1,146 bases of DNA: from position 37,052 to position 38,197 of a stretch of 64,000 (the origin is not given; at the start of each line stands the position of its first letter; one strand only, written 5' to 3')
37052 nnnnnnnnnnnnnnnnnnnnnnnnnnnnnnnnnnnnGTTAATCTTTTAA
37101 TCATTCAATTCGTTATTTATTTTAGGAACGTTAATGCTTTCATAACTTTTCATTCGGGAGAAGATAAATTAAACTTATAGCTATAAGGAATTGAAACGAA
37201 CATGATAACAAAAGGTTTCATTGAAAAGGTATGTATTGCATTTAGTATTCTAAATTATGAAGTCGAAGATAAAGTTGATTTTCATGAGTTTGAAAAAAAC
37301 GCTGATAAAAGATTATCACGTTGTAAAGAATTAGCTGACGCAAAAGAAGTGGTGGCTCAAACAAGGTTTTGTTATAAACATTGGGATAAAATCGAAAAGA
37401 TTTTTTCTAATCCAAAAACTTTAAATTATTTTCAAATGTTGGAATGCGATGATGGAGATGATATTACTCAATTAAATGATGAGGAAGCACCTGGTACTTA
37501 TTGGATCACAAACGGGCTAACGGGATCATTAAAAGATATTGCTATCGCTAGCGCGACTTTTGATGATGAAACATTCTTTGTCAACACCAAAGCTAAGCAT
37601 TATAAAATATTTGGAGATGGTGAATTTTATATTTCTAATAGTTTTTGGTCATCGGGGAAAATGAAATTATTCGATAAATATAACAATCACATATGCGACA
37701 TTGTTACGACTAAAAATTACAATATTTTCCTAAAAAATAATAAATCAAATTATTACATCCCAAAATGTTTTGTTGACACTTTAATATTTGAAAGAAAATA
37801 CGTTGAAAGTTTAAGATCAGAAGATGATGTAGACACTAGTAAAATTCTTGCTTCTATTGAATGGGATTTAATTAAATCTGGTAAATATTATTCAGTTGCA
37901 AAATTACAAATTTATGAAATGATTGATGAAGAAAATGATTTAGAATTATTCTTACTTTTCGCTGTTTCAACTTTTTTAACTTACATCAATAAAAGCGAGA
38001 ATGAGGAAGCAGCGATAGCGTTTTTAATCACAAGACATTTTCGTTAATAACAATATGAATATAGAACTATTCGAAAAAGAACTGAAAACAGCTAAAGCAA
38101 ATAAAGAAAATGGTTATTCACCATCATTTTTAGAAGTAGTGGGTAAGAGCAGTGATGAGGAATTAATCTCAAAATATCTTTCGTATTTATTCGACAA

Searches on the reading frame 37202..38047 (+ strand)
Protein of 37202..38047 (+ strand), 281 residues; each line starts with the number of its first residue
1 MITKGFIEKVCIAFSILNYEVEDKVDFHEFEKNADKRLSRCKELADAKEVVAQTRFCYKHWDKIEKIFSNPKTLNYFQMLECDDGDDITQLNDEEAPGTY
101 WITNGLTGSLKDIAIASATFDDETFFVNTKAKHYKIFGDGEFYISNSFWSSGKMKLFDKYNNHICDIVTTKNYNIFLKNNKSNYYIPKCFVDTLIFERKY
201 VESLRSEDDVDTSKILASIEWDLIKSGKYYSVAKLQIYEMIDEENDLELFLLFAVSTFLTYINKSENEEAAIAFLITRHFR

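Call 3: search_protein_families(library=pfam, proteins=[window:37202-38047:+], max_evalue=0.1)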
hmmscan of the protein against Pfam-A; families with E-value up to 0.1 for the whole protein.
window:37202-38047:+ (281 aa): 1 family
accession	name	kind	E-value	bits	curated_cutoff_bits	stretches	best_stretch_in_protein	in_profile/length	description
PF23638.1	DUF7145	-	0.02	15.3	28.2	1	131-194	23-87/111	Domain of unknown function (DUF7145)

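Call 4: search_protein_families(library=padloc, proteins=[window:37202-38047:+], max_evalue=0.1)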
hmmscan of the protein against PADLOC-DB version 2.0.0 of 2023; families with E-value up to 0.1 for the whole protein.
window:37202-38047:+ (281 aa): 0 families

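Call 5: search_protein_families(library=ncbifam, proteins=[window:37202-38047:+], max_evalue=0.1)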
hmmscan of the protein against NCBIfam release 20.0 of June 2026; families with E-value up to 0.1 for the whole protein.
window:37202-38047:+ (281 aa): 0 families

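Call 6: search_protein_families(library=phrogs, proteins=[window:37202-38047:+], max_evalue=0.1)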
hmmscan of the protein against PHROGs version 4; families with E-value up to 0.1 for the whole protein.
window:37202-38047:+ (281 aa): 1 family
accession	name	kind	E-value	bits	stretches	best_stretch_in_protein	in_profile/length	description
phrog_14951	-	unknown function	0.047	14.6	0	47-104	34-91/126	-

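Call 23: find_homologous_proteins(query=window:37202-38047:+)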
Query window:37202-38047:+ (281 aa): 3 proteins with E <= 0.001 among 637 candidates.
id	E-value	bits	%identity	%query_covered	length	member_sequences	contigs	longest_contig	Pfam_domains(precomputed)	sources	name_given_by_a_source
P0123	4.1e-185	632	100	100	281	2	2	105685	-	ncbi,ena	-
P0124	2.5e-162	557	89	100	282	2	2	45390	-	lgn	-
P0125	8.9e-155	532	84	100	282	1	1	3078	-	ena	-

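Call 25: find_encoding_contigs(protein=P0124, flank=8000, max_places=4)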
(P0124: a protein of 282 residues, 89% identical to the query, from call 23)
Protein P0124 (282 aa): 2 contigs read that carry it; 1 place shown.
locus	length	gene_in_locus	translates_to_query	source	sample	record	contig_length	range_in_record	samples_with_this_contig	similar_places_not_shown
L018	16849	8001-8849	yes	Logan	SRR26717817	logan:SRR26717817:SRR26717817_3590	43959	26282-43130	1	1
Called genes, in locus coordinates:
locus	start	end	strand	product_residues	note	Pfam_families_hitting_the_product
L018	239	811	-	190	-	PF01741:MscL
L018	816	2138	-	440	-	PF19290:PmbA_TldD_2nd, PF19289:PmbA_TldD_3rd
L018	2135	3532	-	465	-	PF01523:PmbA_TldD_1st, PF19290:PmbA_TldD_2nd, PF19289:PmbA_TldD_3rd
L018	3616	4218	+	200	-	-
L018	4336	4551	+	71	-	PF13443:HTH_26 (weak), PF12844:HTH_19, PF01381:HTH_3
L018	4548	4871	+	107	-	PF13657:Couple_hipA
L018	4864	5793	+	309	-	PF07804:HipA_C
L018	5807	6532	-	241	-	PF13635:DUF4143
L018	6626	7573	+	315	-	PF02661:Fic, PF21247:Fic-like_C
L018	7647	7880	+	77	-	-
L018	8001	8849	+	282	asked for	-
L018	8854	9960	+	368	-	PF14281:PDDEXK_4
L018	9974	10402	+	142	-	PF06094:GGACT, PF13772:AIG2_2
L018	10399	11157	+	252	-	PF18928:DUF5677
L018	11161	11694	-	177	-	-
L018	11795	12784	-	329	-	PF00145:DNA_methylase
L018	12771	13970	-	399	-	PF00145:DNA_methylase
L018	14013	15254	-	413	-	PF13391:HNH_2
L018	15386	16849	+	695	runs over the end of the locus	PF03235:GmrSD_N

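Call 26: find_encoding_contigs(protein=P0125, flank=8000, max_places=4)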
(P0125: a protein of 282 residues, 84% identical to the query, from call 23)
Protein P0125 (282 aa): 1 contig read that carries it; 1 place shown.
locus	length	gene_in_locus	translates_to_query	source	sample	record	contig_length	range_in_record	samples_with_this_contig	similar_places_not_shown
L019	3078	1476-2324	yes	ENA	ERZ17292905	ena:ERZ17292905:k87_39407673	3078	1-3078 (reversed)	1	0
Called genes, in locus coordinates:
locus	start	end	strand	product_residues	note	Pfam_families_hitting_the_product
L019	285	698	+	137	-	-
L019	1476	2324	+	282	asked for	-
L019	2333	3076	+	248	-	?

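Call 54: search_solved_structures(query=window:37202-38047:+, max_evalue=1)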
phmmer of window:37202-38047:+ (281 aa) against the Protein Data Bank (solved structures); distinct sequences matched with E-value up to 1: 0.

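Call 61: find_related_loci(query=window:37202-38047:+, collection=viral_contigs, flank=6000)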
Query window:37202-38047:+ (281 aa) in viral_contigs; peptide patterns used: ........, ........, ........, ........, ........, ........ (x = any residue, [..] = any of these).
1 stretches matched a pattern, but none encodes a relative of the query by tblastn (E <= 1e-3).

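Call 63: search_dna_similar(query=window:37202-38047:+, collection=plasmids, mode=protein, max_evalue=0.001)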
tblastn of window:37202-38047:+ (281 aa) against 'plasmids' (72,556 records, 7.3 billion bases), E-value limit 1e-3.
No match.

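Call 65: predict_structure(alignment_id=A4)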
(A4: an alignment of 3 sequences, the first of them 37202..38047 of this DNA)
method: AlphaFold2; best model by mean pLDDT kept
length: 281 residues; sequences in the alignment: 3
mean_pLDDT: 31.6   pTM: 0.27
mean pLDDT of the five models: 31.6, 29.8, 28.6, 27.8, 26.2
residues with pLDDT >= 90: 0; 70-90: 0; 50-70: 3; < 50: 278
segments of 3 or more residues with pLDDT < 50: 1-204, 208-213, 215-281
pLDDT, mean of each block of 10 residues (from residue 1): 29 26 32 30 25 25 31 24 23 26 25 23 24 23 29 35 37 33 30 32 47 47 37 43 44 43 36 26 27
secondary structure, 60 per line:
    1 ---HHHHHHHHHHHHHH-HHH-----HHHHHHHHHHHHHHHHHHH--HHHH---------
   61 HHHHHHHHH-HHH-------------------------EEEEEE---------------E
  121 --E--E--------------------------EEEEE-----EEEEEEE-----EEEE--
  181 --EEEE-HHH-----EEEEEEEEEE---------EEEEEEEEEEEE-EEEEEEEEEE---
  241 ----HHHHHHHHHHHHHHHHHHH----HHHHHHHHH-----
elements in order: H4-17 H27-45 H48-51 H61-69 E99-104 E153-157 E163-169 E175-178 E183-186 E196-205 E215-226 E228-237 H245-263 H268-276

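Call 67: list_cluster_members(proteins=[window:37202-38047:+, window:38055-39161:+, window:39175-39600:+, window:39603-40358:+, P0002, P0004])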
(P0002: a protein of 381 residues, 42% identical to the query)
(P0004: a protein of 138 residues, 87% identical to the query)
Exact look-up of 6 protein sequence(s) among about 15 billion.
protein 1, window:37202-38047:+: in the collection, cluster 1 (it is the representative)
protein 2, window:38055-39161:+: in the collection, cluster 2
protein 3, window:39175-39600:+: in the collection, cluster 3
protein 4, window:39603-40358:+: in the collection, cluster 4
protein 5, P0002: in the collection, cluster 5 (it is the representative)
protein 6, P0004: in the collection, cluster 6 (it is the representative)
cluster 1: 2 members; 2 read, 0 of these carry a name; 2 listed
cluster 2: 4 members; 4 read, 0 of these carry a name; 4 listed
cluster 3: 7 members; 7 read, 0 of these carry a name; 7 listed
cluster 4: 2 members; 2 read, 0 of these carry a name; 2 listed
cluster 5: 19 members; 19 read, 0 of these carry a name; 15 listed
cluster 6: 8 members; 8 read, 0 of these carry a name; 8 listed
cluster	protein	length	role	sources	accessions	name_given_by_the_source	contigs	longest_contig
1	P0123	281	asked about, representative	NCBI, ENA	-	-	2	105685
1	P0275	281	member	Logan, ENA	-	-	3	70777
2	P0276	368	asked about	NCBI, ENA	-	-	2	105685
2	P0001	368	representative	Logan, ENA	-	-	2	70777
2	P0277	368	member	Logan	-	-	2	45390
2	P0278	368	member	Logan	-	-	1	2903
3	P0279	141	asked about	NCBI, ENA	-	-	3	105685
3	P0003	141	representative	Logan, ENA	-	-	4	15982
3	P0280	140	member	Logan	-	-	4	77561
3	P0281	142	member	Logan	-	-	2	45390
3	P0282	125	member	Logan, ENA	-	-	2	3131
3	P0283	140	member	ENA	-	-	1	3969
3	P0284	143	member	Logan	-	-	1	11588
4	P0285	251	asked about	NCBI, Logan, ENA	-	-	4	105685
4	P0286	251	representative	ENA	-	-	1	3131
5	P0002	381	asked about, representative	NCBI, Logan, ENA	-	-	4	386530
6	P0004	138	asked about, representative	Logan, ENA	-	-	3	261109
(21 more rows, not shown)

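Call 68: find_encoding_contigs(protein=P0280, flank=6000, max_places=4)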
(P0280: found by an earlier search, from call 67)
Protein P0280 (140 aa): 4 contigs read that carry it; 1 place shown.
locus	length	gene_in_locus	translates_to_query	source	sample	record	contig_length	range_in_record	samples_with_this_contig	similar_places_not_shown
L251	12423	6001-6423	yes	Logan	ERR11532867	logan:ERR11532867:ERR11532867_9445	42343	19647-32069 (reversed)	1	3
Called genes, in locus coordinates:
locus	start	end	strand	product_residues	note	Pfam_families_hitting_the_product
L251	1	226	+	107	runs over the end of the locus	PF13657:Couple_hipA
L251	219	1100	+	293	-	PF07804:HipA_C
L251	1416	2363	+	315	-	PF02661:Fic, PF21247:Fic-like_C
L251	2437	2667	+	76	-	-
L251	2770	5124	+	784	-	PF03235:GmrSD_N, PF07510:GmrSD_C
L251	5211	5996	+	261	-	PF13091:PLDc_2, PF09565:RE_NgoFVII, PF17726:DpnI_C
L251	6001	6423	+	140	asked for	PF06094:GGACT, PF13772:AIG2_2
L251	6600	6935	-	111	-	-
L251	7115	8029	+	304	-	PF01541:GIY-YIG (faint)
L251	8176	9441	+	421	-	PF00145:DNA_methylase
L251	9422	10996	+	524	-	PF13589:HATPase_c_3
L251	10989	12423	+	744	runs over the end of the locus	PF10593:Z1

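Call 69: find_encoding_contigs(protein=P0284, flank=6000, max_places=4)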
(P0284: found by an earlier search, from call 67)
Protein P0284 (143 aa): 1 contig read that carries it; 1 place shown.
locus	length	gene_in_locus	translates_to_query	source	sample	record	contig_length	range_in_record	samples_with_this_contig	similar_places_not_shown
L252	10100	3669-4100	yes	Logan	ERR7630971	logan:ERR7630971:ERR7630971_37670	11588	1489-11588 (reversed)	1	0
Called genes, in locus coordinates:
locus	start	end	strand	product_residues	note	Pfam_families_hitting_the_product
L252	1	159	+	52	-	?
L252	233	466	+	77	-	-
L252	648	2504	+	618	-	PF07728:AAA_5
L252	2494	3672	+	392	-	PF09563:RE_LlaJI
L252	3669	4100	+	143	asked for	PF06094:GGACT, PF13772:AIG2_2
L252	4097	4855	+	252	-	PF18928:DUF5677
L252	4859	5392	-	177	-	-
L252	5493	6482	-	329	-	PF00145:DNA_methylase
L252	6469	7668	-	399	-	PF00145:DNA_methylase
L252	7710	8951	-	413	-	PF13391:HNH_2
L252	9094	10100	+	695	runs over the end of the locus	PF03235:GmrSD_N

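Call 70: search_protein_families(library=pfam, proteins=[L251:6600-6935:-, L251:5211-5996:+, L252:2494-3672:+, L019:285-698:+], max_evalue=0.05)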
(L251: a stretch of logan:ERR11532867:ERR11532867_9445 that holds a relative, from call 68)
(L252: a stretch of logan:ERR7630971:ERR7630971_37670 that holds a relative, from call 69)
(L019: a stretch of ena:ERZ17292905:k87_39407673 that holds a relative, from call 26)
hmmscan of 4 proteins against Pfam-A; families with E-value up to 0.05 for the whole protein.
L251:6600-6935:- (111 aa): 0 families

L251:5211-5996:+ (261 aa): 5 families
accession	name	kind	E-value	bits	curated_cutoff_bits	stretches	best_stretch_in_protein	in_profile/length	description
PF17726.7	DpnI_C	-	1.9e-28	98.8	23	1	190-256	3-70/70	Dam-replacing HTH domain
PF13091.12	PLDc_2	-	1.7e-16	60.7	27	1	15-136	3-131/132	PLD-like domain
PF09565.16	RE_NgoFVII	-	4.7e-10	39.5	23.8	1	79-143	86-155/162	NgoFVII restriction endonuclease N-terminal PLD domain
PF00614.28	PLDc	-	0.019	15.4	21.9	1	86-106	5-25/28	Phospholipase D Active site motif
PF21980.2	MksE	-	0.039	14.8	27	0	195-255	97-150/163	Condensin complex protein MksE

L252:2494-3672:+ (392 aa): 1 family
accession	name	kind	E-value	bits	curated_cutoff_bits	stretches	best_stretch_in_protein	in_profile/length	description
PF09563.16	RE_LlaJI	-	1e-30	107.6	23.6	1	23-345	10-344/365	LlaJI restriction endonuclease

L019:285-698:+ (137 aa): 5 families
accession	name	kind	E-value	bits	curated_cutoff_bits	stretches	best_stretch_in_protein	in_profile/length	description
PF20990.2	DUF2207_C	-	0.003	17.8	33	1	53-112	129-188/247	Predicted membrane protein (DUF2207) C-terminal domain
PF08271.17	Zn_Ribbon_TF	-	0.019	15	29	1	4-30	1-29/43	TFIIB zinc-binding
PF13248.11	Zn_ribbon_3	-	0.019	14.9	27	0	2-27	1-23/26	zinc-ribbon domain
PF24460.1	DUF7575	-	0.028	14.2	28.5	0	5-18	5-17/28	Domain of unknown function (DUF7575)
PF01538.23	HCV_NS2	-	0.031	14.4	25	1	67-127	36-96/195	Hepatitis C virus non-structural protein NS2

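Call 71: search_protein_families(library=padloc, proteins=[L251:2770-5124:+, L251:5211-5996:+, L252:648-2504:+, L252:2494-3672:+, L252:4097-4855:+, L018:10399-11157:+], max_evalue=0.01)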
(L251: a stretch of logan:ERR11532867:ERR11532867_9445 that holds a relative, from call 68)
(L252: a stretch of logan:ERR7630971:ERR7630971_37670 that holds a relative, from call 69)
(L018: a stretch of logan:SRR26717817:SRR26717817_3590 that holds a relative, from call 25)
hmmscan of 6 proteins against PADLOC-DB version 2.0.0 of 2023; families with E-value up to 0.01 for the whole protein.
L251:2770-5124:+ (784 aa): 17 families
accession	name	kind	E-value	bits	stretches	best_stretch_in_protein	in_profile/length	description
PDLC02693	Orf5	-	2.7e-39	133.6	1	18-617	1-542/543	Orf5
PDLC04154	HEC-06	-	1.2e-38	131.1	1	11-617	9-564/569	-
PDLC04155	HEC-06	-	3.8e-35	119.4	1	12-617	8-558/562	-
PDLC02687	Orf5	-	1.6e-34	117.6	1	14-597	6-538/543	Orf5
PDLC04157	HEC-06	-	2.2e-34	117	1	12-617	10-555/558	-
PDLC02695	Orf5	-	1.1e-30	104.6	1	14-612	8-596/601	Orf5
PDLC02700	Orf5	-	4.9e-29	99.5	2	17-299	4-270/555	Orf5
PDLC02691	Orf5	-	3.9e-24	83.2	1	16-617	10-579/579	Orf5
PDLC02701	Orf5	-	1.4e-20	71.4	2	13-342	7-333/596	Orf5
PDLC02689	Orf5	-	5.3e-20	69.5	1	24-617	17-556/558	Orf5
PDLC02690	Orf5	-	3.6e-17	60.4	1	18-305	2-262/531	Orf5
PDLC02692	Orf5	-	9.4e-16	55.6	1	25-617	7-556/558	Orf5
PDLC02792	SspE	-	2.2e-13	47.5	2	22-117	20-121/771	SspE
PDLC03655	mREase_IV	-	2.8e-12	43.9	1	13-111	5-103/629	Type IV methyl-directed restriction enzyme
PDLC02694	Orf5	-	3e-07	27.5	1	16-611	8-567/574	Orf5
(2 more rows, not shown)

L251:5211-5996:+ (261 aa): 31 families (the best 25 are shown)
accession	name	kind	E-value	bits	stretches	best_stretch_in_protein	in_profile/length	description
PDLC03207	mREase_II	-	6.5e-22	76.1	1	185-257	182-255/256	Type II methyl-directed restriction enzyme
PDLC02599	DrmC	-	8.3e-19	65.8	1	21-159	22-156/387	DrmC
PDLC02614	DrmC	-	2.5e-14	51.4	1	17-137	30-151/153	DrmC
PDLC02585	DrmC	-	1.3e-13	49.1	1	76-141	184-249/253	DrmC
PDLC02607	DrmC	-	1.5e-11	42.1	1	77-140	193-257/265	DrmC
PDLC02606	DrmC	-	3e-11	41.4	1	76-141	113-178/182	DrmC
PDLC02595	DrmC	-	2e-10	38.9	1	81-141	204-263/269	DrmC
PDLC02616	DrmC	-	3.1e-10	38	1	6-141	79-220/224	DrmC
PDLC02587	DrmC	-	7.4e-10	36.3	1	83-141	202-260/267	DrmC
PDLC03829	ZacB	-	9.7e-10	35.9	1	19-137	225-347/586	-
PDLC02588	DrmC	-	2.4e-09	35.2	1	82-139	189-246/256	DrmC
PDLC02589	DrmC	-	2.4e-09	34.7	1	76-140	194-257/264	DrmC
PDLC02597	DrmC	-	2.9e-09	35.1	1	85-124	184-223/242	DrmC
PDLC02602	DrmC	-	5.9e-09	33.4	1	82-171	194-281/381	DrmC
PDLC02591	DrmC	-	9.3e-09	32.8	1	83-140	197-254/260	DrmC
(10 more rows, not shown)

L252:648-2504:+ (618 aa): 2 families
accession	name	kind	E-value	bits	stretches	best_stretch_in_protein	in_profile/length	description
PDLC03547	REase_II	-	1.8e-70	236.2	1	298-570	254-537/585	Type II restriction enzyme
PDLC03448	REase_II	-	4.1e-43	145.6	2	367-571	595-822/857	Type II restriction enzyme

L252:2494-3672:+ (392 aa): 2 families
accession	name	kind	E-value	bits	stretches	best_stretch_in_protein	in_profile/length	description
PDLC03549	REase_II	-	2.3e-34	117.1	1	12-374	20-394/414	Type II restriction enzyme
PDLC03447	REase_II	-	2.4e-07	28.1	1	51-244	114-318/490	Type II restriction enzyme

L252:4097-4855:+ (252 aa): 0 families

L018:10399-11157:+ (252 aa): 0 families

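Call 86: find_encoding_contigs(protein=P0283, flank=6000, max_places=4)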
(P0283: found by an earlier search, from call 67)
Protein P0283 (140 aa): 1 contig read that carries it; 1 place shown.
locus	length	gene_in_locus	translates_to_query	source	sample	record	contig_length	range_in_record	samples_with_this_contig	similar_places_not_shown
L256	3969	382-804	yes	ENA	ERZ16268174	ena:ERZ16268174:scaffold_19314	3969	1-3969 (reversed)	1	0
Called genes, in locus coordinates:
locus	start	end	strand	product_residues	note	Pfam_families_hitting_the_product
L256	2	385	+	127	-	?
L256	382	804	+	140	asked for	PF06094:GGACT, PF13772:AIG2_2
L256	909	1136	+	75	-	-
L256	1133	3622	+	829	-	PF04545:Sigma70_r4 (weak)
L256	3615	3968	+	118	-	?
